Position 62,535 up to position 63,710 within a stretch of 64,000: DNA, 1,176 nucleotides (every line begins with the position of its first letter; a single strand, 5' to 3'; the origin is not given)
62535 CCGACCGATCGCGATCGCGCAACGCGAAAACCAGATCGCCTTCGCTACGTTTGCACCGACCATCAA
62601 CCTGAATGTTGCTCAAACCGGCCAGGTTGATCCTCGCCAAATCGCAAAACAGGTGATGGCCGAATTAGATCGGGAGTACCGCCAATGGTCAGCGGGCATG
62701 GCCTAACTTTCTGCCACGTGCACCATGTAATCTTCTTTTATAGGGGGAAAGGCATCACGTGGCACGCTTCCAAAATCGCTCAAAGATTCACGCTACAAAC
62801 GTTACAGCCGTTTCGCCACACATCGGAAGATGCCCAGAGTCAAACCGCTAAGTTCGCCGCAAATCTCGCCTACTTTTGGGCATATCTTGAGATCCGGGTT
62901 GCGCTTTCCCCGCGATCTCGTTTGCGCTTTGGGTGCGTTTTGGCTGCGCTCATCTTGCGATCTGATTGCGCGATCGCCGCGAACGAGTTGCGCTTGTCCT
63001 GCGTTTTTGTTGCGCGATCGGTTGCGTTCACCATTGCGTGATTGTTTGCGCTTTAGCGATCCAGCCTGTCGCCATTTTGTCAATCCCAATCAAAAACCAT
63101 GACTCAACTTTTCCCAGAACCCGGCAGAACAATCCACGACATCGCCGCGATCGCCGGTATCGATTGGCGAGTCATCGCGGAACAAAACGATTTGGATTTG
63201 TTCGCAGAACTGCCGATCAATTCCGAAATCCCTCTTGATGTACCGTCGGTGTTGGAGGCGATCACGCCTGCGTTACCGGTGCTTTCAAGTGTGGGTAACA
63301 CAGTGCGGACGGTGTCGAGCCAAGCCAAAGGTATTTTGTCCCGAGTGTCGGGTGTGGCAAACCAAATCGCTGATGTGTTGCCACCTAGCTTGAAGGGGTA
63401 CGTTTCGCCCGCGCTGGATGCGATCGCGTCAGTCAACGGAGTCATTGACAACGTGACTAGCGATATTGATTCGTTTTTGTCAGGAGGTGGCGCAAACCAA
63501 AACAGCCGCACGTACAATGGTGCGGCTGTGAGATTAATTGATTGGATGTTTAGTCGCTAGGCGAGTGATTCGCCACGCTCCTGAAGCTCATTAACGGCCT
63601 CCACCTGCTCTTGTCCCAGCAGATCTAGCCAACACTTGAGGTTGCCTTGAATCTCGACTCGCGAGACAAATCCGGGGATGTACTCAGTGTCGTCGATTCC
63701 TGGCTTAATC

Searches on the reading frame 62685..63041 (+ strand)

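Call 102: search_protein_families(library=pfam, proteins=[window:62685-63041:+], max_evalue=0.1)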
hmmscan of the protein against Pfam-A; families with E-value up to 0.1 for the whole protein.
window:62685-63041:+ (118 aa): 1 family
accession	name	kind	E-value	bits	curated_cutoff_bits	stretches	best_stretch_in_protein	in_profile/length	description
PF25210.1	Kelch_FKB95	-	0.07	13.2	70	1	8-67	175-236/268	FKB95, Kelch-repeats domain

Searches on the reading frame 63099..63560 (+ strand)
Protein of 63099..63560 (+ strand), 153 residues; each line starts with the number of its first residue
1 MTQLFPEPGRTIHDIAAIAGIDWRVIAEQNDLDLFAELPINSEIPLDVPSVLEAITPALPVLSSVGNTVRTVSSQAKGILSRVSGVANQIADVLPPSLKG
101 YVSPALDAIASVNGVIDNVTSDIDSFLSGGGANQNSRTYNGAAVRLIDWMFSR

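Call 20: search_protein_families(library=phrogs, proteins=[window:63099-63560:+], max_evalue=0.01)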
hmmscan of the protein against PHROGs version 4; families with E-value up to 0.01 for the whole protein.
window:63099-63560:+ (153 aa): 0 families

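Call 26: find_encoding_contigs(protein=window:63099-63560:+, flank=10000, max_places=10)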
Protein window:63099-63560:+ (153 aa): 19 contigs read that carry it; 10 places shown.
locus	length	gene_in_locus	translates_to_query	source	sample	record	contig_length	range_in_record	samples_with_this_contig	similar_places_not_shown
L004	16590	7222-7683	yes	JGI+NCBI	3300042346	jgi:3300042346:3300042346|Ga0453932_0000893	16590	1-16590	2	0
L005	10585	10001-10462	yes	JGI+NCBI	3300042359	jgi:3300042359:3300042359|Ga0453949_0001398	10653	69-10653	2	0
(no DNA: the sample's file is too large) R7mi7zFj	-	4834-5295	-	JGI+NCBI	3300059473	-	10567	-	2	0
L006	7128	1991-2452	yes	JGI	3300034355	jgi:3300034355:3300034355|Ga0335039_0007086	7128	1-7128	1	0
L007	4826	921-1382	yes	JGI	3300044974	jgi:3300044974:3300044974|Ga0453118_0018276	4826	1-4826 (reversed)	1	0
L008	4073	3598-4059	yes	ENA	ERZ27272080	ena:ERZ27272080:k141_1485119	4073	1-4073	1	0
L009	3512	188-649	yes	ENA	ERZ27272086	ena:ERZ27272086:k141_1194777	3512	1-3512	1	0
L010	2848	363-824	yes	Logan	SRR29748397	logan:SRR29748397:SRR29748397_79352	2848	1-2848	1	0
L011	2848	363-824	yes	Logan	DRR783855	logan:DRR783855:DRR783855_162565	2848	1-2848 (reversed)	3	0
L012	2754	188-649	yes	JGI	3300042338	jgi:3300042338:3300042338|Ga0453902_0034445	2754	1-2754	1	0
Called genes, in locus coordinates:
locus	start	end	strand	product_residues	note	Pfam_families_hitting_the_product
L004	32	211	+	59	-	-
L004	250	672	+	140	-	PF06841:Phage_T4_gp19 (weak)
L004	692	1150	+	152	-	-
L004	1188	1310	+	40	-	-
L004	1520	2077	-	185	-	PF04383:KilA-N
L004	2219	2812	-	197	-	PF05869:Dam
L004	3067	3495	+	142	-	-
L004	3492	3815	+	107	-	-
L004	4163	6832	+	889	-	PF10145:PhageMin_Tail, PF04513:Baculo_PEP_C (faint)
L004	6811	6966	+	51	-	-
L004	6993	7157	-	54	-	-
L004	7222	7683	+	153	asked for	-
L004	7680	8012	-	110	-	-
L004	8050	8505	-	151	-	-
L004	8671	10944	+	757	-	-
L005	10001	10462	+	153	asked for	-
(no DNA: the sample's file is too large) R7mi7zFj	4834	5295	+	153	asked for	-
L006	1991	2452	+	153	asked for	-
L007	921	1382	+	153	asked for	-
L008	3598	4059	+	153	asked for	-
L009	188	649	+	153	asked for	-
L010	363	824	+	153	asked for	-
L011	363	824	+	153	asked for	-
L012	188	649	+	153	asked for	-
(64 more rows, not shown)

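Call 37: find_related_loci(query=window:63099-63560:+, collection=viral_contigs, flank=6000)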
Query window:63099-63560:+ (153 aa) in viral_contigs; peptide patterns used: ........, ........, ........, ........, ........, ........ (x = any residue, [..] = any of these).
40 stretches matched a pattern, but none encodes a relative of the query by tblastn (E <= 1e-3).

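Call 39: find_homologous_proteins(query=window:63099-63560:+)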
Query window:63099-63560:+ (153 aa): 2 proteins with E <= 0.001 among 358 candidates.
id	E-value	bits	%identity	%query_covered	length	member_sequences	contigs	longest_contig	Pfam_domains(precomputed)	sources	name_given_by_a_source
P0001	4.6e-90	317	98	100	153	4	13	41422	-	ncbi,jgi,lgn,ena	jgi:hypothetical protein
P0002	3.5e-41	159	56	96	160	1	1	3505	-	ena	-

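Call 40: find_encoding_contigs(protein=P0002, flank=10000)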
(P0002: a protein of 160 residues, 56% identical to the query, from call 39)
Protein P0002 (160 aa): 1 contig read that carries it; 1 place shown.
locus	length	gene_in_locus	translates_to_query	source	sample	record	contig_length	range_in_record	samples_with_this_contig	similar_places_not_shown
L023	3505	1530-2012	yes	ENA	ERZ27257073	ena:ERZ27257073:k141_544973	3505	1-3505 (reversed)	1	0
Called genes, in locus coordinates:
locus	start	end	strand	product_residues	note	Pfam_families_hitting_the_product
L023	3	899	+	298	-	?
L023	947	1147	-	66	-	-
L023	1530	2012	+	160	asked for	-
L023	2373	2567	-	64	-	-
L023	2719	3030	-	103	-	-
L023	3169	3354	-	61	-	-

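Call 41: find_encoding_contigs(protein=P0001, flank=10000, max_places=10)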
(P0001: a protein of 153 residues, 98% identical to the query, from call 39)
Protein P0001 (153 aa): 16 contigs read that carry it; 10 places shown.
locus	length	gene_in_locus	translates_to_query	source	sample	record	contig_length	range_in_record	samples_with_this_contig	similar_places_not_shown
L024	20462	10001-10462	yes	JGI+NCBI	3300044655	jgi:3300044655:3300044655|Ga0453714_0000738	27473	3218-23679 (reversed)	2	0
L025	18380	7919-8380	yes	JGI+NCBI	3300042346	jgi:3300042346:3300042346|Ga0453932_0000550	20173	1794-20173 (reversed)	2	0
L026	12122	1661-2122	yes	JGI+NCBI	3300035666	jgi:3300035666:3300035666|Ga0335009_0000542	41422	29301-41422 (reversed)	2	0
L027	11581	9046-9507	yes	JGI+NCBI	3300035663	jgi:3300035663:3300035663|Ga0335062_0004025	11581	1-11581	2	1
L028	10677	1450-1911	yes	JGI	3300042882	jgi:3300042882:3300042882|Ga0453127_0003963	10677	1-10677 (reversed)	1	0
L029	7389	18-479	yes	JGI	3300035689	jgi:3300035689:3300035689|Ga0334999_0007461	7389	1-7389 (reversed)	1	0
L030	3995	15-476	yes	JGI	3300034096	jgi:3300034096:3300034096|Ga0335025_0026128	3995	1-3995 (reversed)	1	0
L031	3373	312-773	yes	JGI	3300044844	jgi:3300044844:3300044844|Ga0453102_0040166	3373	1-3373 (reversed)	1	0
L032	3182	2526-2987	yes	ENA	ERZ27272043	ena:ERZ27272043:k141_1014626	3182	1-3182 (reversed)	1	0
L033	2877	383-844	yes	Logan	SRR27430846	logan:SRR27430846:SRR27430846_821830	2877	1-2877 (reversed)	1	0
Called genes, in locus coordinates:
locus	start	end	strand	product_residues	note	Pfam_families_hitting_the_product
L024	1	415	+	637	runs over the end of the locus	-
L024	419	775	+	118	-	-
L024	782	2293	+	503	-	-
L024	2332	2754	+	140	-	PF06841:Phage_T4_gp19 (weak)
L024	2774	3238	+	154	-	-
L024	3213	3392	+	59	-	-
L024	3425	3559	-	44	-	-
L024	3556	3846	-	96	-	-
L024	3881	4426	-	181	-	-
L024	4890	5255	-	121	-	PF05869:Dam (weak)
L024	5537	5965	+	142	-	-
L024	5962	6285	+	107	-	-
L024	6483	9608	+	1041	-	PF10145:PhageMin_Tail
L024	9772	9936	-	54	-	-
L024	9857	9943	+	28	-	-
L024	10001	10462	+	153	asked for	-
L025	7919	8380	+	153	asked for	-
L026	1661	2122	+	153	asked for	-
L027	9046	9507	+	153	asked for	-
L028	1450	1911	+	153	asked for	-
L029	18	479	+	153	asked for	-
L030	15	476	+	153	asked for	-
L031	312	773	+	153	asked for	-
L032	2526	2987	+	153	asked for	-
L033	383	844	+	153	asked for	-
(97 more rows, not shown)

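Call 51: search_solved_structures(query=window:63099-63560:+, max_evalue=1)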
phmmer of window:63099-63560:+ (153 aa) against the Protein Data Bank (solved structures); distinct sequences matched with E-value up to 1: 1.
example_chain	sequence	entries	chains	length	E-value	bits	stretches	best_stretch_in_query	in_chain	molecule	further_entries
7qsg_A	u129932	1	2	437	0.42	14.3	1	3-117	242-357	D-inositol 3-phosphate glycosyltransferase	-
